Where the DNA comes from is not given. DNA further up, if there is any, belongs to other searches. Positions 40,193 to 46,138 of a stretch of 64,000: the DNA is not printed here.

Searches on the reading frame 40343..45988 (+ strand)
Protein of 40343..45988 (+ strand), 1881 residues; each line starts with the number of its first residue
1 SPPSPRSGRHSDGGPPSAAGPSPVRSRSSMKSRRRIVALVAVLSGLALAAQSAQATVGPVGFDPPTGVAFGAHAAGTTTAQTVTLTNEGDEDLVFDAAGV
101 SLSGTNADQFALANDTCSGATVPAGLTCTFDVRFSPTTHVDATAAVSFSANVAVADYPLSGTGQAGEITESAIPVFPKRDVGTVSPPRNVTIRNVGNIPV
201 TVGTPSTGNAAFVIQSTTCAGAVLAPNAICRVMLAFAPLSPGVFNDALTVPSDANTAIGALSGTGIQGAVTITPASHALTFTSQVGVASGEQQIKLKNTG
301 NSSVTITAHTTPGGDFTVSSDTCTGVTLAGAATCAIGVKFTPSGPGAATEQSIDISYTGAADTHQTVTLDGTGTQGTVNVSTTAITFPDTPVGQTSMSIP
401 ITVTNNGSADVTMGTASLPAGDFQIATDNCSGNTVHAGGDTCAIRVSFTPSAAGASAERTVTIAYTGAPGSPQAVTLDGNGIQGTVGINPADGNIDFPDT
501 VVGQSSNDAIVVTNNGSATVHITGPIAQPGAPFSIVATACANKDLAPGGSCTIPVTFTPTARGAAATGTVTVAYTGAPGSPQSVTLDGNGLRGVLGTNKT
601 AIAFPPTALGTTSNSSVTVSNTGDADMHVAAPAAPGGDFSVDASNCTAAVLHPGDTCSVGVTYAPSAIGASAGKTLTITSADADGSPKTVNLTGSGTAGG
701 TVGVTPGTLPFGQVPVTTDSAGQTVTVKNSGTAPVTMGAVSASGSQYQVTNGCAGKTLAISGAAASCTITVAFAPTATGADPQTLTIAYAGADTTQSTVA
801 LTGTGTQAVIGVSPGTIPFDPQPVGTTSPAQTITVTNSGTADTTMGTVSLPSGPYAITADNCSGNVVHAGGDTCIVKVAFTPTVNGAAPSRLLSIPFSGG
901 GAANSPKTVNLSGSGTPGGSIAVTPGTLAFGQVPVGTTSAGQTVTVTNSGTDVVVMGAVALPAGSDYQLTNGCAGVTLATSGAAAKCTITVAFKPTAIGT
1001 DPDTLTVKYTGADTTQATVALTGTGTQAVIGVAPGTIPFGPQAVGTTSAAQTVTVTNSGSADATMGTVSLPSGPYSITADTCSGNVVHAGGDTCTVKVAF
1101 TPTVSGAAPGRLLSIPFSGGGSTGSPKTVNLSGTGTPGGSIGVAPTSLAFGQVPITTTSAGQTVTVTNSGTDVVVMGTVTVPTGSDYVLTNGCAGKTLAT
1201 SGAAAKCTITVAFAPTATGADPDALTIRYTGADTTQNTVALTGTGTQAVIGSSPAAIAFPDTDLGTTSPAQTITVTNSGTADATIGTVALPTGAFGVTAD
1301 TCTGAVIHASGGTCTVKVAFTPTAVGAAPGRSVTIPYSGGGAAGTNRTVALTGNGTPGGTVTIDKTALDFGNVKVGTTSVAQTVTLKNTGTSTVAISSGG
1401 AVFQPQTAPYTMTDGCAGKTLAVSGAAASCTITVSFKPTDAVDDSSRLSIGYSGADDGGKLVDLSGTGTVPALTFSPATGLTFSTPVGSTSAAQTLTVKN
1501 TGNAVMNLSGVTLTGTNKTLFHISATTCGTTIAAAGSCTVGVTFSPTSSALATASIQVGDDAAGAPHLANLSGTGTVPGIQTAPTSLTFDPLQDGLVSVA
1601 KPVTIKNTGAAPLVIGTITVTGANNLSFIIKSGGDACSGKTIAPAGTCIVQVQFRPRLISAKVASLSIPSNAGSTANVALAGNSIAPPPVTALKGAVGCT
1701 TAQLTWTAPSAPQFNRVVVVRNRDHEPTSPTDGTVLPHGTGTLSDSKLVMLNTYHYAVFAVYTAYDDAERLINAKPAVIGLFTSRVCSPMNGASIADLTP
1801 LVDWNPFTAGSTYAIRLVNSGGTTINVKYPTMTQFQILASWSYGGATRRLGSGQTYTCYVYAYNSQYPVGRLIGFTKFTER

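Call 88: search_protein_families(library=pfam, proteins=[window:40343-45988:+], max_evalue=0.000001)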
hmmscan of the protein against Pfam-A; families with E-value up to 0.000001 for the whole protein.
window:40343-45988:+ (1881 aa): 12 families
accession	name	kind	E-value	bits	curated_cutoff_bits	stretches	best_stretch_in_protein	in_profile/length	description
PF22073.2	Cep192_D4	-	1.2e-97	322.2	35.5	2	596-696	5-111/112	Cep192 domain 4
PF15780.11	ASH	-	3.7e-74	245.5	27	0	493-573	12-89/98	Abnormal spindle-like microcephaly-assoc'd, ASPM-SPD-2-Hydin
PF22544.2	HYDIN_VesB_CFA65-like_Ig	-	2.3e-70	233.5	25.5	0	495-589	10-100/100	HYDIN/CFA65/VesB-like, Ig-like domain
PF24507.1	Ig_CFAP65_4th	-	1.5e-30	105.8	27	0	617-696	2-76/76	CFAP65, fourth Ig-like domain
PF12371.14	TMEM131_like_N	-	2.7e-28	98.5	28.8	0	602-675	8-80/84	Transmembrane protein 131-like N-terminal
PF07610.17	DUF1573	-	1.1e-20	73.9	26.1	0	495-589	8-97/98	Protein of unknown function (DUF1573)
PF22066.2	Cep192_D8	-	4.1e-19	69.1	33.5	0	493-565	11-78/101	Cep192 domain 8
PF22067.2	Cep192_D3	-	5.6e-19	68.5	27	0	1481-1552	9-75/99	Cep192 domain 3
PF24771.2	Ig_CFAP74_1st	-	6.7e-16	58.9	29.2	0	65-159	5-95/97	CFAP74 first Ig-like domain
PF24798.1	Ig-CFAP74_4th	-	2.4e-10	40.9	28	0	1363-1391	1-28/95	CFAP74 forth Ig-like domain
PF22065.2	Cep192_D7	-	3.5e-09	37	27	0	377-418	5-45/125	Cep192 domain 7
PF00932.25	LTD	-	3.4e-08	34.3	34.3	0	1493-1542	22-69/109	Lamin Tail Domain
